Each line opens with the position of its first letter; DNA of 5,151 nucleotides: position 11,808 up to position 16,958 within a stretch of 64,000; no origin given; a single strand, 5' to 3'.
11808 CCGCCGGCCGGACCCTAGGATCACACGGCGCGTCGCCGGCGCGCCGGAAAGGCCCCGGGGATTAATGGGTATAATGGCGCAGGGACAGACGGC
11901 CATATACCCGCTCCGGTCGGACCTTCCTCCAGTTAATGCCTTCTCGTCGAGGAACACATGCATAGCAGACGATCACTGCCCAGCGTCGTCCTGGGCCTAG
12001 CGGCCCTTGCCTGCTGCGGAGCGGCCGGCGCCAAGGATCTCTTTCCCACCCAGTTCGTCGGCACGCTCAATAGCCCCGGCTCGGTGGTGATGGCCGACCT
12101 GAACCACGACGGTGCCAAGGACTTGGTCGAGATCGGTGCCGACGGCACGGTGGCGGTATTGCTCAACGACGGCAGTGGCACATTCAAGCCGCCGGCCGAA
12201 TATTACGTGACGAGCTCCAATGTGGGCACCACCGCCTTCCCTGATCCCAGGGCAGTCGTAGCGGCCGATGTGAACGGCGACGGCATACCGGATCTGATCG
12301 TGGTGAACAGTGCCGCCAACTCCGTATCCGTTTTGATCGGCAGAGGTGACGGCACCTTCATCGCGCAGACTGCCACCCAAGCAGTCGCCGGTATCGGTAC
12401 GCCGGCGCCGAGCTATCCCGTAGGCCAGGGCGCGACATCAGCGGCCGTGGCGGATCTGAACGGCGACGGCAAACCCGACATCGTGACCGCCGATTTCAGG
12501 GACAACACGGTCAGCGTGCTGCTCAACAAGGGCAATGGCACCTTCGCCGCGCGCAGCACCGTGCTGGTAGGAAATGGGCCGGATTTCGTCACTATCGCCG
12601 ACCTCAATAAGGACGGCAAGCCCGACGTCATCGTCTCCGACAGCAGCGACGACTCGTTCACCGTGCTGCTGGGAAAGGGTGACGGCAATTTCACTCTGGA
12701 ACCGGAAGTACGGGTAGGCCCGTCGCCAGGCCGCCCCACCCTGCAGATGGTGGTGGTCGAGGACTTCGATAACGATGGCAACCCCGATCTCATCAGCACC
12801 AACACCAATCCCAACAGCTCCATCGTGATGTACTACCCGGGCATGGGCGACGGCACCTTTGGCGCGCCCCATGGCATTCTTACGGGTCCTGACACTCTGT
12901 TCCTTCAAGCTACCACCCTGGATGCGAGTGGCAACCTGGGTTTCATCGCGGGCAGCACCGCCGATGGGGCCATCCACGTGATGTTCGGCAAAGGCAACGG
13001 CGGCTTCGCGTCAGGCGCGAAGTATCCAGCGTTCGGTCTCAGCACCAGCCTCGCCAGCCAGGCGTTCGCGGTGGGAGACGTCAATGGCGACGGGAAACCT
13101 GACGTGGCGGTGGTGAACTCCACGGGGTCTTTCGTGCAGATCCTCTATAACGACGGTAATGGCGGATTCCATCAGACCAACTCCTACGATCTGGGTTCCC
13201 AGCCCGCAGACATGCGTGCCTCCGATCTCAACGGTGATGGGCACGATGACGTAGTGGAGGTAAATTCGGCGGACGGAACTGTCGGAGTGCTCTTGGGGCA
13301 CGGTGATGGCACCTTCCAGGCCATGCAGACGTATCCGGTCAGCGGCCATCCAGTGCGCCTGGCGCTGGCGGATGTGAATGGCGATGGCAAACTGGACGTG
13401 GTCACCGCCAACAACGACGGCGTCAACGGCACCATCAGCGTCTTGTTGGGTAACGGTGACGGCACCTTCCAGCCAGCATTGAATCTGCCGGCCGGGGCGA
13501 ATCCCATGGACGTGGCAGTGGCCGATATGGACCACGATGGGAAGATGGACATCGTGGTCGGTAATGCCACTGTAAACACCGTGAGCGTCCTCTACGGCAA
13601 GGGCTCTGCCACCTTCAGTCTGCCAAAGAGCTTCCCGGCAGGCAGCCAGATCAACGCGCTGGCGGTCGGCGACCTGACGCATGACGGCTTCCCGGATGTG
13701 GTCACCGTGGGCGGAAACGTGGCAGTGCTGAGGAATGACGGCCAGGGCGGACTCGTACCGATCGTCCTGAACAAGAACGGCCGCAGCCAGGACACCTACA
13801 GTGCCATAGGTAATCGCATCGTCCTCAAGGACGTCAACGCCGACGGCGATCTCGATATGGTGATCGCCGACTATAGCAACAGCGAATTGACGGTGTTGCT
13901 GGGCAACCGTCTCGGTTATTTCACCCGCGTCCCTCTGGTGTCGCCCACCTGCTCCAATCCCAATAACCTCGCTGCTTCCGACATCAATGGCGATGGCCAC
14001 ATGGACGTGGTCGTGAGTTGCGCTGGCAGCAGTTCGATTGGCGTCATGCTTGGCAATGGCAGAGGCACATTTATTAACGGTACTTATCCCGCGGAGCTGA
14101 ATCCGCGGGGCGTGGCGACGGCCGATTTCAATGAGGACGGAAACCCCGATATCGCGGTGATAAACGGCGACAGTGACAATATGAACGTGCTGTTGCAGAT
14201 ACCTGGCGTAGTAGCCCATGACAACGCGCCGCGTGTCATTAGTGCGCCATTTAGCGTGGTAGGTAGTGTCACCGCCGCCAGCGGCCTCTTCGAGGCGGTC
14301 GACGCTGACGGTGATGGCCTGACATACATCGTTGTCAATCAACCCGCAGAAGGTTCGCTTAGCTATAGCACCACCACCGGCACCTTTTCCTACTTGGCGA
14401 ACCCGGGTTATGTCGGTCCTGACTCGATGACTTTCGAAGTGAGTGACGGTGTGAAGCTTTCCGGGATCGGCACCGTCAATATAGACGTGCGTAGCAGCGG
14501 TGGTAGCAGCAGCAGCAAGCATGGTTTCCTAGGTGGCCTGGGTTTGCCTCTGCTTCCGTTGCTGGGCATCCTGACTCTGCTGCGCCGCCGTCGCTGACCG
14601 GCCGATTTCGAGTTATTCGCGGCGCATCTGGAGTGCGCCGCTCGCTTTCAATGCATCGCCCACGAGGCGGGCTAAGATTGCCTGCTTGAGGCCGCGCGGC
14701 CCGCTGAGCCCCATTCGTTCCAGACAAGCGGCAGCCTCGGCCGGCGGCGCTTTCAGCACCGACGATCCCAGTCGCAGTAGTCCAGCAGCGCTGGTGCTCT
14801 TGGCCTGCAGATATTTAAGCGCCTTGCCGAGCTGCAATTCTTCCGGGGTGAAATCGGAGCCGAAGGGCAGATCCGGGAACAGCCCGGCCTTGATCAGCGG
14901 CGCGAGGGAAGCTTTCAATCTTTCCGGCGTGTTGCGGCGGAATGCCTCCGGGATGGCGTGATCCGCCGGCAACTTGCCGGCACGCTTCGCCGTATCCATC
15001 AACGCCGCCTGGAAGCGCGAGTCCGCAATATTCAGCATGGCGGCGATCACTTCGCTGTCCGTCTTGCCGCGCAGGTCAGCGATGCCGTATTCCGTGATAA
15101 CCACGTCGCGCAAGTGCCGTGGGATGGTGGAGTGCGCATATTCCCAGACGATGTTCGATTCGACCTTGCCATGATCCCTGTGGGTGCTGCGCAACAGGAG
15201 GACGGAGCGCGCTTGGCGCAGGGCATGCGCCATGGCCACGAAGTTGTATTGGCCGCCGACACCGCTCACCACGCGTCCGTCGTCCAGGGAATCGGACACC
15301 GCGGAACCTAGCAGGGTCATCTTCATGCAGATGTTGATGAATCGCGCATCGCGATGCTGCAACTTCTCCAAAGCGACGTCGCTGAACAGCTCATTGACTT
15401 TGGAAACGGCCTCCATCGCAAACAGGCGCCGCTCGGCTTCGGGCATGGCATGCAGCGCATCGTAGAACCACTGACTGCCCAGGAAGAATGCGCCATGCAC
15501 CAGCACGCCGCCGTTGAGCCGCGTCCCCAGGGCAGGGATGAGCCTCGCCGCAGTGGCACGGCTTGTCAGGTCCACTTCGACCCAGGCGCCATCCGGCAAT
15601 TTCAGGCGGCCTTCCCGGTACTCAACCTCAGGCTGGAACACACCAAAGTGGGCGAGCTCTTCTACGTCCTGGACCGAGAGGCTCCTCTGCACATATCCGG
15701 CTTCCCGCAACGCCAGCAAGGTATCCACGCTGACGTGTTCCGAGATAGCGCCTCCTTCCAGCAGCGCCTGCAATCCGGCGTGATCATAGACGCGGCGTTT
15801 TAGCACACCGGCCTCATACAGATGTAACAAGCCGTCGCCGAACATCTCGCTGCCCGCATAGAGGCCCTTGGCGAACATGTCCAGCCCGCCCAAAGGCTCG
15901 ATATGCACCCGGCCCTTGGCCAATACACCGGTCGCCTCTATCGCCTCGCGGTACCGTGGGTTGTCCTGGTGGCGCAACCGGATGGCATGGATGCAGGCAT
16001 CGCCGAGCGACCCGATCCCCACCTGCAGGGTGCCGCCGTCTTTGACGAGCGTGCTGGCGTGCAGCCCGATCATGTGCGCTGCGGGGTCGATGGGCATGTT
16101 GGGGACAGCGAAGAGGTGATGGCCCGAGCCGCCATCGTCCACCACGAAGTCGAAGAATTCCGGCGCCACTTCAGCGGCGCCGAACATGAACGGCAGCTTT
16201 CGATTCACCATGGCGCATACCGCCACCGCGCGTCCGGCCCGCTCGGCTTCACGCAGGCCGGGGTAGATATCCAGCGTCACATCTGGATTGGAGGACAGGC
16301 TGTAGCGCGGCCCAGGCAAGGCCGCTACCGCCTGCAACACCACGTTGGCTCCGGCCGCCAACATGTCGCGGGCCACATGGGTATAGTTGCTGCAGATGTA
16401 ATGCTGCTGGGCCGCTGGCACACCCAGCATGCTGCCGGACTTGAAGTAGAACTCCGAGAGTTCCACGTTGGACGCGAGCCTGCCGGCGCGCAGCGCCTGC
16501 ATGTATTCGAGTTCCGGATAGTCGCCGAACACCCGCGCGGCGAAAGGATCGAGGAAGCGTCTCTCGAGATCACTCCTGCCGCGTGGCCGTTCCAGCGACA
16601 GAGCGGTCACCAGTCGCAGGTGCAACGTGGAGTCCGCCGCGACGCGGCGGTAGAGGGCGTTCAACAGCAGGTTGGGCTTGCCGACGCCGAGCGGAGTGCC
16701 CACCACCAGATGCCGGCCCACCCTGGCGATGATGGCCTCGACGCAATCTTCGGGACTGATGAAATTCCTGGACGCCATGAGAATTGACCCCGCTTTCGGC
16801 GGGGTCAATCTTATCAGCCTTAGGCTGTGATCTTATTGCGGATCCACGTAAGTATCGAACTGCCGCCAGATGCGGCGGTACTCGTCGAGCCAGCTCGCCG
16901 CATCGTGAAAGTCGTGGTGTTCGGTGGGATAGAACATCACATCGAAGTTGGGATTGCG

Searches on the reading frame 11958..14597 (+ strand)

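Call 86: search_protein_families(library=pfam, proteins=[window:11958-14597:+], max_evalue=0.00001)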
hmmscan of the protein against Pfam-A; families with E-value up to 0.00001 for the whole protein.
window:11958-14597:+ (879 aa): 6 families
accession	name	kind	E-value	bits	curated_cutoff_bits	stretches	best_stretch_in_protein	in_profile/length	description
PF13517.12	FG-GAP_3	-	1.8e-115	378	26.9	11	472-534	1-61/61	FG-GAP-like repeat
PF01839.29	FG-GAP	-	2e-48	162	22.1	0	467-496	4-37/37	FG-GAP repeat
PF17963.7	Big_9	-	2.4e-11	44.8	23.6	1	770-842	17-88/89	Bacterial Ig domain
PF12256.14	TcdB_toxin_midN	-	2.6e-08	33.8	24.8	0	462-484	24-46/181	Insecticide toxin TcdB middle/N-terminal region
PF16743.10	PliI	-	7.2e-07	29.4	27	0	100-125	62-87/123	Periplasmic lysozyme inhibitor of I-type lysozyme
PF17892.7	Cadherin_5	-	4.1e-06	27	26.5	1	771-844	24-97/98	Cadherin-like domain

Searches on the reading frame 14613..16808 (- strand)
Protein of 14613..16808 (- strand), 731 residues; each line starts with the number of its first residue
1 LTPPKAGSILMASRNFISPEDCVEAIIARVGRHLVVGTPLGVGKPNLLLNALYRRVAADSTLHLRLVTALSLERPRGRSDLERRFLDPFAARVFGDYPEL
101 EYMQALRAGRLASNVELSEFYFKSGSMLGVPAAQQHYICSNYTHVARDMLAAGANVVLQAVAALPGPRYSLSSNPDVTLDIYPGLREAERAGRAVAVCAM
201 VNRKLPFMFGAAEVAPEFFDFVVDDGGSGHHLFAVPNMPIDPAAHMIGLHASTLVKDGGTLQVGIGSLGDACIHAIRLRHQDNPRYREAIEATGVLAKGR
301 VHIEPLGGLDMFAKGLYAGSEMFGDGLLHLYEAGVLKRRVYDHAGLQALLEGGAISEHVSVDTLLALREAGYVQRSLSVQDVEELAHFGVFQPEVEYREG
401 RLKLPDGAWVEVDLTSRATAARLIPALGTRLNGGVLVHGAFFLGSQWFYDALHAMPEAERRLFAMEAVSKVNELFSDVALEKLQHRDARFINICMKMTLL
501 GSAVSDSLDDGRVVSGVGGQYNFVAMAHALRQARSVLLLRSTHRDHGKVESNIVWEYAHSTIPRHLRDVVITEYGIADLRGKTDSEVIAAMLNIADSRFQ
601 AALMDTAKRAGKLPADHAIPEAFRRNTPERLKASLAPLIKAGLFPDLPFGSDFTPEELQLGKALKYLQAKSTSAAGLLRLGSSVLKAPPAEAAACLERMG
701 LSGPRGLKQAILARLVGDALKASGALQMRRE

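Call 86: search_protein_families(library=pfam, proteins=[window:14613-16808:-], max_evalue=0.00001)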
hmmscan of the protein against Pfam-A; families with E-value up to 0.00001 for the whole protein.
window:14613-16808:- (731 aa): 1 family
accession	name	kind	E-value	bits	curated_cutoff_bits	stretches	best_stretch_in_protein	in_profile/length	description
PF13336.12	AcetylCoA_hyd_C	-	1.1e-38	133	23.7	1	444-606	1-153/154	Acetyl-CoA hydrolase/transferase C-terminal domain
